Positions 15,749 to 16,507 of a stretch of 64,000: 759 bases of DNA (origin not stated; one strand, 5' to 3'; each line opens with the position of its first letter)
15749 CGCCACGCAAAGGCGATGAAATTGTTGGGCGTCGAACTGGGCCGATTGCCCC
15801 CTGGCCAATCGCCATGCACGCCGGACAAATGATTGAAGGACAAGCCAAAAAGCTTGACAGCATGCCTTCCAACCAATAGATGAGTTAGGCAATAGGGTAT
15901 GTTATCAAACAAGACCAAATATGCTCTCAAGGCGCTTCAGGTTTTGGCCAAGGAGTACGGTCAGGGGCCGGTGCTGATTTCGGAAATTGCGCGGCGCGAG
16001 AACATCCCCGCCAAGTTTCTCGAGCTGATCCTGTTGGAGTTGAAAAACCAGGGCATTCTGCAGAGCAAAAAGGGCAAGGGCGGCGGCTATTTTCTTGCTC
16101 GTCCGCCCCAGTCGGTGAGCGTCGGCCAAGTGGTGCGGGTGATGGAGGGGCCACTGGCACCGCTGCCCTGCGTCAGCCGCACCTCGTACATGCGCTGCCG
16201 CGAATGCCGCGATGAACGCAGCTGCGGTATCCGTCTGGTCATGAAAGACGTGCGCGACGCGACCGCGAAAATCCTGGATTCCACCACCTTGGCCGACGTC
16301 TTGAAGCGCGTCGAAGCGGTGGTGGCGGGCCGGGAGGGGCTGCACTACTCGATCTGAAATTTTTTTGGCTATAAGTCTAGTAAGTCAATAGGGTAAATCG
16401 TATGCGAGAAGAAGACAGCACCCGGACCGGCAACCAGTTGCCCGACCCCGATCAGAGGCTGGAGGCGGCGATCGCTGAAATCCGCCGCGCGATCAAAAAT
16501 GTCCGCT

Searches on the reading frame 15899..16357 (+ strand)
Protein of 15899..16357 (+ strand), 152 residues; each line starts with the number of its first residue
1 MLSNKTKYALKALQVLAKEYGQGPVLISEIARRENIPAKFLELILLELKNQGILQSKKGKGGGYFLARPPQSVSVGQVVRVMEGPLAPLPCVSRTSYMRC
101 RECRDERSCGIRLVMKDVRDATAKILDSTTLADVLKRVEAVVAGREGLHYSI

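Call 15: search_protein_families(library=pfam, proteins=[window:15899-16357:+], max_evalue=0.001)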
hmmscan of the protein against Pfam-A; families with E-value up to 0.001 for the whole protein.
window:15899-16357:+ (152 aa): 1 family
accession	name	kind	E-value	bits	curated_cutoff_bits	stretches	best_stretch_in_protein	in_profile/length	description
PF02082.26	Rrf2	-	1.3e-37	129.3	30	1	2-136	1-131/132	Iron-dependent Transcriptional regulator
